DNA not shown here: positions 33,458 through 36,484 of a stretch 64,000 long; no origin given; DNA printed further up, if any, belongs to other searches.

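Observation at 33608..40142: Candidate undescribed signalling module: ParB-fold/wHTH/ATP-cone protein + KaiC-like ATPase + FG-GAP receptor with DUF835 tail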

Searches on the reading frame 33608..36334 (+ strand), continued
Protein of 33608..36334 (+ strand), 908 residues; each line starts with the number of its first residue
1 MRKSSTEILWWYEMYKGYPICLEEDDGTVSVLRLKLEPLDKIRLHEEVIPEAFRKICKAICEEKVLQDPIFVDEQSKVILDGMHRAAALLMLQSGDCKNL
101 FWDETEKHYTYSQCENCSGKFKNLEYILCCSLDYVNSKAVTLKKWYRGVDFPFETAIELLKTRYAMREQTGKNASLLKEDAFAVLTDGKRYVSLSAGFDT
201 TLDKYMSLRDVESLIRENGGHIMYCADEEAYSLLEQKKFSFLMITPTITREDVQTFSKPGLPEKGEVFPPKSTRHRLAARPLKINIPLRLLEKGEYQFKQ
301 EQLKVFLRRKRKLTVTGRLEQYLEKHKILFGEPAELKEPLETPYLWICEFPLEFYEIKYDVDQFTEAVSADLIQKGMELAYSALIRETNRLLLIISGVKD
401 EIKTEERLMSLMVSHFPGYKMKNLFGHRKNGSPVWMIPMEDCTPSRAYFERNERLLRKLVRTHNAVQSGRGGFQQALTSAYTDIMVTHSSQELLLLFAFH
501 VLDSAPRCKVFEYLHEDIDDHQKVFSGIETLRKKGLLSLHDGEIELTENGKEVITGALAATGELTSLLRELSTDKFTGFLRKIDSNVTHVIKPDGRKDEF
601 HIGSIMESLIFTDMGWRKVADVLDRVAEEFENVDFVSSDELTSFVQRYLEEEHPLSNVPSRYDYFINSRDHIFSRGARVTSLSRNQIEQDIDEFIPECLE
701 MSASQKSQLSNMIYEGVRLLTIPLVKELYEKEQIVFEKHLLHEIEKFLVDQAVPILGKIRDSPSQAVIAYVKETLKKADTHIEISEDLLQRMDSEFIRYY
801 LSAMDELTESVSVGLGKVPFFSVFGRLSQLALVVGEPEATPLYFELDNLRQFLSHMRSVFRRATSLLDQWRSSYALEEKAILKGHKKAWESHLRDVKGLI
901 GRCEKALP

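Call 25: predict_structure(alignment_id=A1)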
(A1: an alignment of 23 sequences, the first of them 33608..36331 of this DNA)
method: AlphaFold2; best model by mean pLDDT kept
length: 908 residues; sequences in the alignment: 23
mean_pLDDT: 69.1   pTM: 0.40
mean pLDDT of the five models: 69.1, 67.5, 61.8, 60.5, 57.9
residues with pLDDT >= 90: 81; 70-90: 430; 50-70: 241; < 50: 156
segments of 3 or more residues with pLDDT < 50: 1-19, 307-339, 386-388, 441-451, 572-620, 631-642, 654-670, 727-732
pLDDT, mean of each block of 10 residues (from residue 1): 33 35 54 77 71 69 71 78 78 70 72 59 81 74 78 90 83 57 85 81 75 87 78 86 79 69 57 60 62 75 50 29 29 35 71 65 78 76 55 75 87 80 72 71 36 65 69 55 74 88 76 67 86 89 84 83 65 43 38 32 38 41 55 40 54 42 34 58 70 87 78 67 50 66 86 86 87 94 94 89 94 91 83 78 85 88 81 59 80 93 89
secondary structure, 60 per line:
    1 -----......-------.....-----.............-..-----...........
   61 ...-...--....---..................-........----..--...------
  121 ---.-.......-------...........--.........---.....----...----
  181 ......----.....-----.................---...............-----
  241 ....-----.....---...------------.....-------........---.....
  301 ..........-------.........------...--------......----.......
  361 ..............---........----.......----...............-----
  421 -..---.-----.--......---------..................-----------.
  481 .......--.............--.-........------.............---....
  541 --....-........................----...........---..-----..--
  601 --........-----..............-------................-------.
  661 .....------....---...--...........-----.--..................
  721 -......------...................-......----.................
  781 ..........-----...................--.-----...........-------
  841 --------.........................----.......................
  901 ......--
elements in order (helices of 4 or more, strands of 3 or more residues): H6-11 E19-23 E29-38 H50-63 E65-67 E70-73 E77-79 H80-94 H96-101 E126-132 E140-150 H153-161 E165-169 E181-186 E191-195 H201-217 E221-226 H227-235 E241-244 H250-254 E258-260 E273-277 E285-287 H288-291 H296-310 H318-326 E344-349 H354-374 E378-385 E390-396 H401-415 E436-438 H451-468 H480-487 H490-502 H507-514 H521-533 E537-540 E543-546 H548-571 H576-586 H603-610 H616-629 H638-652 H660-665 E672-675 E679-681 H684-694 H703-720 H722-727 E734-737 H738-752 H754-759 H764-790 H796-814 H823-833 H849-873 H878-906

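Call 30: fold_search(model_id=the predicted structure, library=pdb)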
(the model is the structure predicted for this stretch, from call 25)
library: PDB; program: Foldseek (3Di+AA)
matches with E <= 10: 813; with E <= 0.001: 9
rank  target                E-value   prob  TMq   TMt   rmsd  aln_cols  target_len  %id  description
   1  1vk1                  1.8e-09  1.00  0.20  0.65   5.2       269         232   19  Conserved hypothetical protein from Pyrococcus furiosus Pfu-392566-001 (released 2004-08-10)
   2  5x0k                  9.9e-09  1.00  0.21  0.70   4.2       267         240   19  Free serine kinase (E30Q mutant) in complex with AMP (released 2017-04-12)
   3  5x0g                  1.1e-08  1.00  0.21  0.69   4.4       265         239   19  Free serine kinase (E30A mutant) in complex with ADP (released 2017-04-12)
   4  5x0b                  1.6e-08  1.00  0.21  0.67   4.8       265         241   19  Free serine kinase in complex with AMP (released 2017-04-12)
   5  5x0j                  3.1e-08  1.00  0.19  0.60   5.8       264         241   19  Free serine kinase (E30Q mutant) in complex with phosphoserine and AMP (released 2017-04-12)
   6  5x0e                  3.1e-08  1.00  0.19  0.60   5.5       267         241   18  Free serine kinase (E30A mutant) in complex with phosphoserine and AMP (released 2017-04-12)
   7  6nr6_A                1.2e-07  1.00  0.21  0.62   5.6       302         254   20  Crystal Structure of Staphylococcus pseudintermedius SbnI in complex with ADP (released 2019-06-19)
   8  5uje                  1.8e-07  1.00  0.22  0.73   4.3       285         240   20  SbnI with C-terminal truncation from Staphylococcus aureus (released 2018-01-24)
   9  5ujd_A                4.1e-07  1.00  0.19  0.57   9.1       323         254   20  SbnI from Staphylococcus pseudintermedius (released 2018-01-24)
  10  7m3h_A                3.3e-02  0.60  0.09  0.17  23.1       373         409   10  Targeting Enterococcus faecalis HMG-CoA reductase with a novel non-statin inhibitor (released 2022-09-21)
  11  7m1z_D                5.0e-02  0.63  0.09  0.19  18.9       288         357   11  Targeting Enterococcus faecalis HMG-CoA reductase with a novel non-statin inhibitor (released 2022-09-21)
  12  6pco_B                6.5e-02  1.00  0.09  0.53   7.7       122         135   20  Mechanism for regulation of DNA binding of Bordetella bronchiseptica BpsR by 6-hydroxynicotinic acid (released 2019-11-06)
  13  5d0r                  7.1e-02  0.47  0.09  0.16  26.9       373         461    9  Crystal structure of human soluble Adenylyl Cyclase with the inhibitor bithionol (released 2016-03-16)
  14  8ie2_F                8.1e-02  0.08  0.07  0.09  30.6       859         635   10  Crystal structure of Lactiplantibacillus plantarum GlyRS (released 2023-06-07)
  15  2fxa_D                9.3e-02  0.99  0.09  0.41  11.2       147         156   17  Structure of the Protease Production Regulatory Protein hpr from Bacillus subtilis. (released 2006-03-14)
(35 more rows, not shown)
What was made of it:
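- Closest known: SbnI. Same: Same two-subdomain ParB/Srx-type fold (Foldseek E 1e-9 to 4e-7, call 30).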

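Call 31: find_encoding_contigs(protein=P0014, flank=10000, max_places=1)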
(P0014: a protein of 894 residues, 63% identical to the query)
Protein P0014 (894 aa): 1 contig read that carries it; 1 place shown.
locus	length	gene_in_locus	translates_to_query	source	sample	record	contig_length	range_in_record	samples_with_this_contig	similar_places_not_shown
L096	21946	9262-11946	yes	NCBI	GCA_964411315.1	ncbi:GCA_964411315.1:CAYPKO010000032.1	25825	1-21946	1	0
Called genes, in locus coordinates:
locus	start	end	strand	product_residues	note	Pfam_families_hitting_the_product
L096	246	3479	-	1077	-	PF03833:PolC_DP2_N, PF24844:PolC_DP2_central, PF24846:PolC_DP2_cat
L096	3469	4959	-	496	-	PF00149:Metallophos, PF04042:DNA_pol_E_B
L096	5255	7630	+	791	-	-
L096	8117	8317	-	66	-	PF13783:DUF4177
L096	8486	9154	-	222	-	PF24280:HVO_A0563_N (weak), PF04967:HTH_10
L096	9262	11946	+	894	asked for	-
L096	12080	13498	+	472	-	PF07088:GvpD_P-loop, PF06745:ATPase, PF20440:GvpD_bR2 (weak)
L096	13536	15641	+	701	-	PF13517:FG-GAP_3 (faint), PF14783:BBS2_Mid (faint), PF07719:TPR_2 (faint), PF05763:DUF835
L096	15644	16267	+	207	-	PF02568:ThiI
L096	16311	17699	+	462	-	PF03853:YjeF_N, PF01256:Carb_kinase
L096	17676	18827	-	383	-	-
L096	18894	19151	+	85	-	-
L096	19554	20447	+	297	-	PF07837:FTCD_N, PF02971:FTCD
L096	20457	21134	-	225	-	-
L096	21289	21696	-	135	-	-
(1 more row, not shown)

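Call 32: find_encoding_contigs(protein=P0015, flank=10000, max_places=1)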
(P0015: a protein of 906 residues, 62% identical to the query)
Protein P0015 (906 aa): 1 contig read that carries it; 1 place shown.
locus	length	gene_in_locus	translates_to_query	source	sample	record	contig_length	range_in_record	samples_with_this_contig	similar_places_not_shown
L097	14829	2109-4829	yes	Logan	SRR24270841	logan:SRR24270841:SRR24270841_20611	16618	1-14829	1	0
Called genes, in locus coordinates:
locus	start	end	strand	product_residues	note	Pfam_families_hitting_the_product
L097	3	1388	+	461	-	?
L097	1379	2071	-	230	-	PF24280:HVO_A0563_N (weak), PF04967:HTH_10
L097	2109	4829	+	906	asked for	-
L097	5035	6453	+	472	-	PF07088:GvpD_P-loop, PF06745:ATPase, PF20440:GvpD_bR2 (faint)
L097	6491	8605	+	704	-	PF13517:FG-GAP_3 (faint), PF14783:BBS2_Mid (faint), PF05763:DUF835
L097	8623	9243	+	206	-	PF02568:ThiI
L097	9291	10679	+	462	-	PF03853:YjeF_N, PF01256:Carb_kinase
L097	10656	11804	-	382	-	-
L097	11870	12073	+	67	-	-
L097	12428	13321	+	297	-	PF07837:FTCD_N, PF02971:FTCD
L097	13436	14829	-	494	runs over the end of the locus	-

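Call 33: find_encoding_contigs(protein=P0023, flank=10000, max_places=1)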
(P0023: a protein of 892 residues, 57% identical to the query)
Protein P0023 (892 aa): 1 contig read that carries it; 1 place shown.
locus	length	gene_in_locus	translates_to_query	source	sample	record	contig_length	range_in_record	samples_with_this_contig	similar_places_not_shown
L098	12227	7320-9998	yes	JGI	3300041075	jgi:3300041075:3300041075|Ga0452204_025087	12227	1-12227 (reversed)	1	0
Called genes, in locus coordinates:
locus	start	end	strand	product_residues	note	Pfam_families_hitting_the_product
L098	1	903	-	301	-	?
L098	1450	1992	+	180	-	PF08241:Methyltransf_11 (weak)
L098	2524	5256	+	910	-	PF00270:DEAD, PF04851:ResIII, PF00271:Helicase_C, PF19306:WHD_Lhr, PF08494:DEAD_assoc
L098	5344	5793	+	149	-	-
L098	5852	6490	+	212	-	PF02492:cobW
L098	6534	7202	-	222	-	PF24280:HVO_A0563_N (weak), PF04967:HTH_10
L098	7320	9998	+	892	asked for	-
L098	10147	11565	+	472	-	PF07088:GvpD_P-loop, PF06745:ATPase, PF20440:GvpD_bR2 (faint)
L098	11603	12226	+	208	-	?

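Call 45: search_protein_families(library=pfam, proteins=[L025:775-2112:+, L025:2178-3080:+, L025:3073-4872:+, L025:6071-7321:+, L025:5253-5606:-, L035:439-1038:-, L035:1069-1935:+, L035:2160-3926:+, L035:5498-7408:-], max_evalue=0.05)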
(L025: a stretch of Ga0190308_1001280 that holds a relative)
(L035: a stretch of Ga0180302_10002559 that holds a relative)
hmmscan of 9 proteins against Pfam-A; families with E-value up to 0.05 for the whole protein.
L025:775-2112:+ (445 aa): 3 families
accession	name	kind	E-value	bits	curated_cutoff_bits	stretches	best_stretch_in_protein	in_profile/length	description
PF01977.22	UbiD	-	2.3e-62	210.3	23.3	1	100-290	9-204/206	3-octaprenyl-4-hydroxybenzoate carboxy-lyase Rift-related domain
PF20696.2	UbiD_C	-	1.5e-29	103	24.2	1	296-414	2-127/127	3-octaprenyl-4-hydroxybenzoate carboxy-lyase C-terminal domain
PF20695.2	UbiD_N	-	1.1e-12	48.3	24.3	1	9-88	1-78/78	3-octaprenyl-4-hydroxybenzoate carboxy-lyase N-terminal domain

L025:2178-3080:+ (300 aa): 0 families

L025:3073-4872:+ (599 aa): 3 families
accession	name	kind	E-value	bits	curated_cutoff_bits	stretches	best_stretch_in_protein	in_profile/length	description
PF08359.16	TetR_C_4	-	0.008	16.8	21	0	561-586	94-119/133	YsiA-like protein, C-terminal region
PF03477.21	ATP-cone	-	0.0089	17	25.8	1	286-347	1-67/88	ATP cone domain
PF14947.12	HTH_45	-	0.021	15.3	25.5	0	218-255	33-70/77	Winged helix-turn-helix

L025:6071-7321:+ (416 aa): 1 family
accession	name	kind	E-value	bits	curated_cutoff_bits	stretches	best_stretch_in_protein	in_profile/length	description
PF02254.24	TrkA_N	-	0.0018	19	23.8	1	153-257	3-101/116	TrkA-N domain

L025:5253-5606:- (117 aa): 0 families

L035:439-1038:- (199 aa): 1 family
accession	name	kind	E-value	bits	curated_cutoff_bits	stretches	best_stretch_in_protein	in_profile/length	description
PF01569.27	PAP2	-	1e-05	25.7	27.2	1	133-197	52-124/130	PAP2 superfamily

L035:1069-1935:+ (288 aa): 1 family
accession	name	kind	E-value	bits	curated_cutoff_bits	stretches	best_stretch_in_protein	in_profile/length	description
PF25315.1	BPTI_nem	-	0.028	15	27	1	88-136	25-72/77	BPTI-like like domain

L035:2160-3926:+ (588 aa): 1 family
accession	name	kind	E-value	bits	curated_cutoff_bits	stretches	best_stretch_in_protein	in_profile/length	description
PF03477.21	ATP-cone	-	0.023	15.7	25.8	0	275-307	2-33/88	ATP cone domain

L035:5498-7408:- (636 aa): 3 families
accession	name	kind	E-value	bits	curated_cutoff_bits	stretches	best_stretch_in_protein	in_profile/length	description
PF01663.27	Phosphodiest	-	2.3e-30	106.8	23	2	7-154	1-133/342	Type I phosphodiesterase / nucleotide pyrophosphatase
PF01676.23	Metalloenzyme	-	0.00074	19.5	24.3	1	368-416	158-206/252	Metalloenzyme superfamily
PF00884.28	Sulfatase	-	0.012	15.4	25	0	386-412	213-243/301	Sulfatase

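Call 79: search_protein_families(library=padloc, proteins=[window:33647-36334:+], max_evalue=0.01)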
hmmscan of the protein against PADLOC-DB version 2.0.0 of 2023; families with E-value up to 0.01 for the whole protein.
window:33647-36334:+ (895 aa): 2 families
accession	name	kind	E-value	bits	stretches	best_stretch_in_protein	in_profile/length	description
PDLC02975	WH_III-A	-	0.0078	14.6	0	510-542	34-66/103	-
PDLC02974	WH_III-A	-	0.0085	14.4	0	503-542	25-63/101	-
